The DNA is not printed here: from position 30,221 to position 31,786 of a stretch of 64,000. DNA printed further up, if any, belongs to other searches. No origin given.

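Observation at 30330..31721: Orphan AAA_21/ABC-type ATPase between core genes, flanked by a ~21-bp direct repeat and adjacent to the island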

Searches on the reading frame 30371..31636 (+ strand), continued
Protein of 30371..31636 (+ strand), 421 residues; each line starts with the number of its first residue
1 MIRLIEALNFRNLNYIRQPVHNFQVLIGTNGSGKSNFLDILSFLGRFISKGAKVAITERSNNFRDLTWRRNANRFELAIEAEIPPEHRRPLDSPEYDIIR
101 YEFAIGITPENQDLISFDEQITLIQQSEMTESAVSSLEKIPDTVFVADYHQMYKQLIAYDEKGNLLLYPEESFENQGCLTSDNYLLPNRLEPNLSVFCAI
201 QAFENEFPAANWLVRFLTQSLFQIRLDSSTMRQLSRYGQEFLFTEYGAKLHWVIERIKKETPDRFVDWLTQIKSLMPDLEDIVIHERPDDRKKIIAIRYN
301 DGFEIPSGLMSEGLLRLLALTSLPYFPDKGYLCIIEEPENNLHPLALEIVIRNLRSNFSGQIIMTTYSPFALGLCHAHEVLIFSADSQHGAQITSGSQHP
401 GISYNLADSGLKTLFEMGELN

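Call 53: find_homologous_proteins(query=A2, max_evalue=1e-40)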
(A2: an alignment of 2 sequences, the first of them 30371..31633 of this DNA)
Query A2 (2 sequences) (421 aa, profile of the alignment): 2605 proteins with E <= 1e-40 among 8000 candidates; the best 120 are listed.
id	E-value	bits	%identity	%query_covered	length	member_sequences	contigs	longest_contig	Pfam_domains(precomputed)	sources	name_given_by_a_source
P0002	3.4e-254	861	46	100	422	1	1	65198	PF11398.15,PF13175.13,PF02463.26,PF13304.13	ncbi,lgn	-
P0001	3.1e-253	858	100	100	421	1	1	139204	PF11398.15,PF13175.13,PF02463.26,PF13304.13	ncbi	-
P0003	1.3e-122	428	41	100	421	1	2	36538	PF11398.15,PF13175.13,PF02463.26,PF13304.13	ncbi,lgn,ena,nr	ncbi:MAG: AAA family ATPase [Phycisphaerae bacterium]|nr:AAA family ATPase [Phycisphaerae bacterium]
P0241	1.5e-120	421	40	100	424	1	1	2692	PF13175.13,PF02463.26,PF13304.13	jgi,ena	-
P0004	1.0e-118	415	41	100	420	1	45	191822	PF11398.15,PF13175.13,PF02463.26,PF13304.13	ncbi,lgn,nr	ncbi:MAG: AAA family ATPase [Phycisphaerae bacterium]|nr:AAA family ATPase [Phycisphaerae bacterium]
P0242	1.2e-112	395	38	100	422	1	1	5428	PF11398.15,PF13175.13,PF02463.26,PF13304.13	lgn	-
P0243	2.6e-111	390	39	100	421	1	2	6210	PF11398.15,PF13175.13,PF02463.26,PF13304.13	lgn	-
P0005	1.4e-107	378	40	99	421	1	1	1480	PF11398.15,PF13175.13,PF02463.26,PF13304.13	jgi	-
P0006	1.5e-107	378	40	100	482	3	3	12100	PF11398.15,PF13175.13,PF02463.26,PF13304.13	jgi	jgi:predicted ATPase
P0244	5.9e-106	373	39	100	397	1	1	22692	PF11398.15,PF13175.13,PF02463.26,PF13304.13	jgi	jgi:predicted ATPase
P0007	4.6e-105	370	40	99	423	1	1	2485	PF11398.15,PF13175.13,PF02463.26,PF13304.13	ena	-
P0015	2.4e-104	367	38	100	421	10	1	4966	PF13175.13,PF02463.26,PF13304.13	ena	-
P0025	6.9e-102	359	38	100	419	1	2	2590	PF13175.13,PF02463.26,PF13304.13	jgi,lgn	jgi:predicted ATPase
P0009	7.5e-102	359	39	100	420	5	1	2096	PF11398.15,PF13175.13,PF02463.26,PF13304.13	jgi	jgi:predicted ATPase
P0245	6.6e-101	356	38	92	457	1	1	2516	PF11398.15,PF13175.13,PF02463.26,PF13304.13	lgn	-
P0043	6.8e-101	356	38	100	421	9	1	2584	PF13175.13,PF02463.26,PF13304.13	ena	-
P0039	1.1e-99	352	38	100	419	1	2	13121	PF13175.13,PF02463.26,PF13304.13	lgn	-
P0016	1.4e-99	352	37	100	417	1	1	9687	PF11398.15,PF13175.13,PF13304.13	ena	-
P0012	1.5e-99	352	38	100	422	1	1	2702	PF11398.15,PF13175.13,PF13304.13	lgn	-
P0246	2.3e-99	351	36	100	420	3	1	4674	PF13175.13,PF02463.26,PF13304.13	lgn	-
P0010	3.6e-99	350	40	100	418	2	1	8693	PF11398.15,PF13175.13,PF02463.26,PF13304.13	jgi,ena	-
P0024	4.6e-99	350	38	100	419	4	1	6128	PF13175.13,PF02463.26,PF13304.13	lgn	-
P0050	6.3e-99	350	38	100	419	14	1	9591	PF13175.13,PF02463.26,PF13304.13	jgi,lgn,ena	-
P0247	9.5e-99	349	36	100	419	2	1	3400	PF13175.13,PF13304.13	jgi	-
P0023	1.4e-98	348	37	100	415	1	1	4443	PF13175.13,PF02463.26,PF13304.13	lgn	-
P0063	1.4e-98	348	38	100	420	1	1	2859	PF13175.13,PF02463.26,PF13304.13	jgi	-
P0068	2.6e-98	348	38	100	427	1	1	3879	PF13175.13,PF13304.13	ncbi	ncbi:MAG: AAA family ATPase [Isosphaeraceae bacterium]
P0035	2.9e-98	347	38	100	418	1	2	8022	PF13175.13,PF02463.26,PF13304.13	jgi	jgi:predicted ATPase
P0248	3.1e-98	347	37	100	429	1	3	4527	PF13175.13,PF13304.13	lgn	-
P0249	4.0e-98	347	37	100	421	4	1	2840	PF13175.13,PF13304.13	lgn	-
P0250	4.5e-98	347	38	100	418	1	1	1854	PF13175.13,PF02463.26,PF13304.13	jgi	jgi:predicted ATPase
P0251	5.2e-98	347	38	100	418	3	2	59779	PF11398.15,PF13175.13,PF02463.26,PF13304.13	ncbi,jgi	-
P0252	5.6e-98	346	38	100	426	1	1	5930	PF11398.15,PF13175.13,PF02463.26,PF13304.13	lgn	-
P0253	8.5e-98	346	37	100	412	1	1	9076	PF11398.15,PF13175.13,PF02463.26,PF13304.13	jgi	jgi:predicted ATPase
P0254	9.6e-98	346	37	100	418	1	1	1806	PF13175.13,PF13304.13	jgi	-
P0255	1.2e-97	345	39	100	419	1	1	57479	PF13175.13,PF13304.13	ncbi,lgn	-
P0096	1.6e-97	345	38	100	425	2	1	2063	PF13175.13,PF13304.13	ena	-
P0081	1.6e-97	345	37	100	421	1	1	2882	PF13175.13,PF02463.26,PF13304.13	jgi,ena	-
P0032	1.9e-97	345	37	100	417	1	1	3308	PF11398.15,PF13175.13,PF02463.26,PF13304.13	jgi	-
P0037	2.2e-97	344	37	100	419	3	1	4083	PF13175.13,PF13304.13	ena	-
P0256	2.4e-97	344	37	100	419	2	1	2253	PF13175.13,PF13304.13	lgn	-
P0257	2.8e-97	344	37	100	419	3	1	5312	PF13175.13,PF02463.26,PF13304.13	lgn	-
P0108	3.7e-97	344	36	100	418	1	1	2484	PF11398.15,PF13175.13,PF02463.26,PF13304.13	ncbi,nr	ncbi:MAG: ATP-binding protein [Clostridia bacterium]|nr:ATP-binding protein [Clostridia bacterium]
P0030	5.0e-97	343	38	100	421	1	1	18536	PF13175.13,PF13304.13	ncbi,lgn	-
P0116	7.2e-97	343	38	100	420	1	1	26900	PF11398.15,PF13175.13,PF02463.26,PF13304.13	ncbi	-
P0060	7.4e-97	343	37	100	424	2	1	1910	PF13175.13,PF02463.26,PF13304.13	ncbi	-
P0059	7.7e-97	343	38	100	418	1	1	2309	PF13175.13,PF13304.13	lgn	-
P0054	8.2e-97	343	36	100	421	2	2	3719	PF13175.13,PF02463.26,PF13304.13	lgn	-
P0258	1.0e-96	342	38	100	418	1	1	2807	PF11398.15,PF13175.13,PF13304.13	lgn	-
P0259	1.1e-96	342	37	100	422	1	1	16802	PF11398.15,PF13175.13,PF02463.26,PF13304.13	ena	-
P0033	1.3e-96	342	39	100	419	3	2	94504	PF13175.13,PF02463.26,PF13304.13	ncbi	-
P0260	1.4e-96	342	37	100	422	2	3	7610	PF13175.13,PF02463.26,PF13304.13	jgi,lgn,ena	jgi:predicted ATPase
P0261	1.5e-96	342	37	100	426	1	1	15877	PF13175.13,PF02463.26,PF13304.13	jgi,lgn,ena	-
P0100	1.5e-96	342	38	100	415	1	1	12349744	PF11398.15,PF13175.13,PF13304.13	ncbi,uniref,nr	ncbi:ATPase [Cystobacter fuscus]|uniref:ATPase n=1 Tax=Cystobacter fuscus TaxID=43 RepID=A0A250IVY5_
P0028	1.5e-96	342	38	100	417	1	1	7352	PF13175.13,PF13304.13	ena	-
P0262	1.8e-96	341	37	99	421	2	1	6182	PF11398.15,PF13175.13,PF13304.13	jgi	jgi:predicted ATPase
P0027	1.9e-96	341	37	100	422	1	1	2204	PF13175.13,PF13304.13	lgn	-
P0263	2.1e-96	341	37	100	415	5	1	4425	PF11398.15,PF13175.13,PF02463.26,PF13304.13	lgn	-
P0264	2.1e-96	341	38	100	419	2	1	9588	PF11398.15,PF13175.13,PF02463.26,PF13304.13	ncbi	-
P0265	2.2e-96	341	37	100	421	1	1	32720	PF11398.15,PF13175.13,PF13304.13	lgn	-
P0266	2.3e-96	341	38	100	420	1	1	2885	PF13175.13,PF13304.13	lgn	-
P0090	2.3e-96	341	37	100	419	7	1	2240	PF11398.15,PF13175.13,PF13304.13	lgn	-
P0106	2.4e-96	341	37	100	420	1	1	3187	PF11398.15,PF13175.13,PF02463.26,PF13304.13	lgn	-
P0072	2.5e-96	341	37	100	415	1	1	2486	PF11398.15,PF13175.13,PF02463.26,PF13304.13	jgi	jgi:predicted ATPase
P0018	2.7e-96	341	39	100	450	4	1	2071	PF13175.13,PF13304.13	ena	-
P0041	2.8e-96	341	38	100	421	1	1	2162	PF13175.13,PF13304.13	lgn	-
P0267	3.9e-96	340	36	100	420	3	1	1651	PF13175.13,PF02463.26,PF13304.13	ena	-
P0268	4.2e-96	340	38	100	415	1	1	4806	PF13175.13,PF02463.26,PF13304.13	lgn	-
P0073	4.6e-96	340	36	100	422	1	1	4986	PF11398.15,PF13175.13,PF02463.26,PF13304.13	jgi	jgi:predicted ATPase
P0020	5.1e-96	340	39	100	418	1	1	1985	PF11398.15,PF13175.13,PF02463.26,PF13304.13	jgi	jgi:predicted ATPase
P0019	5.5e-96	340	39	100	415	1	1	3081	PF13175.13,PF13304.13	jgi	jgi:predicted ATPase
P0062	5.5e-96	340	37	100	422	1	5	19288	PF11398.15,PF13175.13,PF13304.13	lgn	-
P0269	5.9e-96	340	38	100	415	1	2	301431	PF11398.15,PF13175.13,PF13304.13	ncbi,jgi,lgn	jgi:predicted ATPase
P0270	6.0e-96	340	36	100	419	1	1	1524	PF13175.13,PF02463.26,PF13304.13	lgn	-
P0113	6.5e-96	340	38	100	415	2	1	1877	PF13175.13,PF13304.13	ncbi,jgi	jgi:predicted ATPase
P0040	6.8e-96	340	38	100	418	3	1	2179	PF13175.13,PF02463.26,PF13304.13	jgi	jgi:ABC-type transport system involved in cytochrome c biogenesis ATPase subunit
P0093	6.9e-96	340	37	100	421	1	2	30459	PF13175.13,PF13304.13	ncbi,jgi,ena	ncbi:MAG: ATP-binding protein [Pedobacter sp.]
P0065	7.1e-96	340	37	100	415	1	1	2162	PF13175.13,PF02463.26,PF13304.13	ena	-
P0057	8.1e-96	339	37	100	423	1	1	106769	PF13175.13,PF13304.13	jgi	jgi:predicted ATPase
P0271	8.4e-96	339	37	100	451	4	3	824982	PF13175.13,PF13304.13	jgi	jgi:predicted ATPase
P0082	9.1e-96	339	38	100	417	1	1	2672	PF11398.15,PF13175.13,PF02463.26,PF13304.13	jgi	jgi:predicted ATPase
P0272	1.0e-95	339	38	100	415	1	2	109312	PF11398.15,PF13175.13,PF02463.26,PF13304.13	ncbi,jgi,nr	ncbi:MAG: AAA family ATPase [Clostridia bacterium]|jgi:predicted ATPase|nr:AAA family ATPase [Clostr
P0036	1.1e-95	339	37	100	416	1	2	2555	PF13175.13,PF13304.13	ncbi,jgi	jgi:predicted ATPase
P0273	1.1e-95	339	38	100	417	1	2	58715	PF13175.13,PF02463.26,PF13304.13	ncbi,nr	ncbi:MAG: AAA family ATPase [Blastocatellia bacterium]|nr:AAA family ATPase [Blastocatellia bacteriu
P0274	1.2e-95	339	37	100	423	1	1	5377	PF13175.13,PF13304.13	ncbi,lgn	-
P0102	1.2e-95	339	37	100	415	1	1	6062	PF11398.15,PF13175.13,PF02463.26,PF13304.13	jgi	-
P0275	1.4e-95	339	36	100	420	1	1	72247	PF13175.13,PF02463.26,PF13304.13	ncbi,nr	ncbi:MAG: AAA family ATPase [Bacillota bacterium]|nr:AAA family ATPase [Bacillota bacterium]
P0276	1.5e-95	338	38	100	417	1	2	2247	PF13175.13,PF13304.13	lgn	-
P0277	1.6e-95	338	36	100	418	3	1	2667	PF11398.15,PF13175.13,PF02463.26,PF13304.13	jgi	jgi:predicted ATPase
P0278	1.6e-95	338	37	100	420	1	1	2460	PF13175.13,PF02463.26,PF13304.13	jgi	jgi:predicted ATPase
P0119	1.6e-95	338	37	100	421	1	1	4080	PF13175.13,PF02463.26,PF13304.13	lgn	-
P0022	2.0e-95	338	37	100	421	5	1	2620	PF13175.13,PF13304.13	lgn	-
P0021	2.0e-95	338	39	100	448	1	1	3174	PF13175.13,PF13304.13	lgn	-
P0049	2.0e-95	338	37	100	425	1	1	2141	PF11398.15,PF13175.13,PF02463.26,PF13304.13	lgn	-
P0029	2.1e-95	338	37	100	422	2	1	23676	PF11398.15,PF13175.13,PF13304.13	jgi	jgi:predicted ATPase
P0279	2.3e-95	338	37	100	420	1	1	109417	PF11398.15,PF13175.13,PF13304.13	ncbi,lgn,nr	ncbi:MAG: ATP-binding protein [Firmicutes bacterium]|nr:ATP-binding protein [Bacillota bacterium]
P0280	2.5e-95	338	36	100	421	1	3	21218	PF13175.13,PF02463.26,PF13304.13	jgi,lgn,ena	jgi:predicted ATPase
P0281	2.6e-95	338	36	100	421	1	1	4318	PF11398.15,PF13175.13,PF02463.26,PF13304.13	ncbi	-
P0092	2.8e-95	338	37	100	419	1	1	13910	PF13175.13,PF02463.26,PF13304.13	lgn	-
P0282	3.1e-95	337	37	100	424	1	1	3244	PF11398.15,PF13175.13,PF02463.26,PF13304.13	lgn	-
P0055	3.5e-95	337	38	100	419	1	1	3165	PF13175.13,PF13304.13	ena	-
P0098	3.5e-95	337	37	100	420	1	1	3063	PF13175.13,PF02463.26,PF13304.13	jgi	jgi:predicted ATPase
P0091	3.8e-95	337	38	100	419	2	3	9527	PF11398.15,PF13175.13,PF02463.26,PF13304.13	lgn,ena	-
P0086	4.1e-95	337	40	100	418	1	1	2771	PF13175.13,PF02463.26,PF13304.13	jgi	jgi:predicted ATPase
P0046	4.1e-95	337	38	100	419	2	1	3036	PF13175.13,PF02463.26,PF13304.13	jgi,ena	-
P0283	5.2e-95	337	38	100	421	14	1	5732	PF13175.13,PF13304.13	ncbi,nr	ncbi:MAG: AAA family ATPase [Deltaproteobacteria bacterium]|nr:AAA family ATPase [Deltaproteobacteri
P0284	5.3e-95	337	36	100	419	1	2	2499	PF13175.13,PF13304.13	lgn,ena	-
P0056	5.4e-95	337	37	100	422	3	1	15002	PF13175.13,PF13304.13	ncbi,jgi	-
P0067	5.4e-95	337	38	100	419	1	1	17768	PF13175.13,PF13304.13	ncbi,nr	ncbi:MAG: ATP-binding protein [Planctomycetes bacterium]|nr:ATP-binding protein [Planctomycetota bac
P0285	5.5e-95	337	36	100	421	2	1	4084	PF11398.15,PF13175.13,PF02463.26,PF13304.13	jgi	-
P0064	5.7e-95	337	36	100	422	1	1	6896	PF13175.13,PF13304.13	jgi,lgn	-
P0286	5.8e-95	337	37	100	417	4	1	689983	PF13175.13,PF13304.13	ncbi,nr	ncbi:MAG: ATP-binding protein [Bacillota bacterium]|nr:ATP-binding protein [Bacillota bacterium]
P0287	6.3e-95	336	37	100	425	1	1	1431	PF11398.15,PF13175.13,PF02463.26,PF13304.13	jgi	-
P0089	6.4e-95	336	37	100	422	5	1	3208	PF13175.13,PF02463.26,PF13304.13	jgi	jgi:predicted ATPase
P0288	6.5e-95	336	38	100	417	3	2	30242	PF13175.13,PF02463.26,PF13304.13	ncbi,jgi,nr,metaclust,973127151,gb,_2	ncbi:MAG TPA: ATP-binding protein [Desulfotomaculum sp.]|nr:ATP-binding protein [Desulfotomaculum sp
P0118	6.8e-95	336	37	100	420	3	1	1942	PF11398.15,PF13175.13,PF02463.26,PF13304.13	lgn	-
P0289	7.2e-95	336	37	100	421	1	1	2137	PF13175.13,PF13304.13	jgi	-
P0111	7.4e-95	336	37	100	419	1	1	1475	PF13175.13,PF13304.13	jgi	-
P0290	7.4e-95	336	36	100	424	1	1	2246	PF11398.15,PF13175.13,PF13304.13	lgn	-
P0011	7.9e-95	336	40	100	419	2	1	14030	PF11398.15,PF13175.13,PF02463.26,PF13304.13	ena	-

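Call 65: predict_structure(alignment_id=A1)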
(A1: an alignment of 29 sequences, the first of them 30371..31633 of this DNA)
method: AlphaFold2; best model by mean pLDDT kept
length: 421 residues; sequences in the alignment: 29
mean_pLDDT: 81.7   pTM: 0.84
mean pLDDT of the five models: 81.7, 81.5, 80.8, 79.3, 73.7
residues with pLDDT >= 90: 120; 70-90: 229; 50-70: 49; < 50: 23
segments of 3 or more residues with pLDDT < 50: 130-136, 178-181, 237-248
pLDDT, mean of each block of 10 residues (from residue 1): 93 90 91 88 89 85 78 90 88 80 90 86 76 54 80 81 82 61 60 77 85 90 74 55 49 86 93 93 89 89 90 88 83 84 87 84 89 89 85 86 66 78 60
secondary structure, 60 per line:
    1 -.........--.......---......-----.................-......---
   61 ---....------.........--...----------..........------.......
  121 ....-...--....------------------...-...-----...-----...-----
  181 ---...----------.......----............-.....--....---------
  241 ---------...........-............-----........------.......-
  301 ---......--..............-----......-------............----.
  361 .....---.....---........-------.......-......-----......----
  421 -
elements in order: E2-10 E13-19 E23-28 H34-50 H52-57 H64-67 E74-82 E98-107 E114-124 H131-134 E153-155 E157-159 E165-167 E184-186 H197-203 H208-219 E221-225 H228-231 H250-260 H262-273 E279-286 E293-299 E304-306 H312-325 E331-336 H344-355 E360-365 H369-373 E380-384 E392-395 H400-405 H411-416

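Call 67: fold_search(model_id=the predicted structure, library=pdb)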
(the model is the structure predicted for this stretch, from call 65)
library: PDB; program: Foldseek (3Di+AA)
matches with E <= 10: 1009; with E <= 0.001: 228
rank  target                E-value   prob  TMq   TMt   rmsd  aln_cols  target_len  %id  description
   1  9n6b_B                3.7e-12  1.00  0.42  0.35  13.4       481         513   12  Structure of the retron IA complex with HNH nuclease in the "up" orientation (released 2025-04-23)
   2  9n69_C                5.5e-12  1.00  0.45  0.43  12.2       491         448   12  Structure of the retron IA complex with HNH nuclease in the "down" orientation (released 2025-04-23)
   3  9vhl_D                6.5e-12  1.00  0.43  0.43  10.8       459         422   15  cryoEM structure of retron-Eco7 complex (form II) (released 2026-01-07)
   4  9n6b_C                7.3e-12  1.00  0.43  0.41  12.2       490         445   13  Structure of the retron IA complex with HNH nuclease in the "up" orientation (released 2025-04-23)
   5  9n6c_D                9.7e-12  1.00  0.45  0.45  12.1       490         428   12  Structure of the Retron IA Complex without the HNH Nuclease (released 2025-04-23)
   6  6p74                  1.2e-11  1.00  0.38  0.32  16.7       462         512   14  OLD nuclease from Thermus Scotoductus (released 2020-01-29)
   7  9nnb_D                1.5e-11  1.00  0.43  0.37  13.2       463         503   12  Cryo-EM structure of the Retron Ec78 complex, PtuA:PtuB:RT (4:2:1) (released 2025-10-08)
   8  8eea_D                1.6e-11  1.00  0.44  0.41  11.3       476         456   13  Structure of E.coli Septu (PtuAB) complex (released 2023-12-27)
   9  8eea_A                1.8e-11  1.00  0.41  0.45  10.5       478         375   13  Structure of E.coli Septu (PtuAB) complex (released 2023-12-27)
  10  6qj2_A                1.9e-11  1.00  0.44  0.51  12.9       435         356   13  Crystal structure of the C. thermophilum condensin Smc4 ATPase head in complex with the C-terminal domain of Brn1 (released 2019-07-03)
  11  8eea_C                1.9e-11  1.00  0.38  0.36  12.3       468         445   14  Structure of E.coli Septu (PtuAB) complex (released 2023-12-27)
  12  8ee4_D                2.0e-11  1.00  0.39  0.42  15.3       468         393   13  Structure of PtuA (released 2024-01-03)
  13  9n69_D                2.1e-11  1.00  0.47  0.46  11.4       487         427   12  Structure of the retron IA complex with HNH nuclease in the "down" orientation (released 2025-04-23)
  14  9n69_B                2.1e-11  1.00  0.42  0.35  14.1       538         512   12  Structure of the retron IA complex with HNH nuclease in the "down" orientation (released 2025-04-23)
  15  8eea_B                2.5e-11  1.00  0.43  0.48   9.7       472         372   12  Structure of E.coli Septu (PtuAB) complex (released 2023-12-27)
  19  8ee4_C                3.3e-11  1.00  0.39  0.40  13.4       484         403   14  Structure of PtuA (released 2024-01-03)
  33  8ee4_E                9.1e-11  1.00  0.42  0.44  11.4       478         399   13  Structure of PtuA (released 2024-01-03)
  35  9n6b_A                1.3e-10  1.00  0.44  0.36  12.5       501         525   12  Structure of the retron IA complex with HNH nuclease in the "up" orientation (released 2025-04-23)
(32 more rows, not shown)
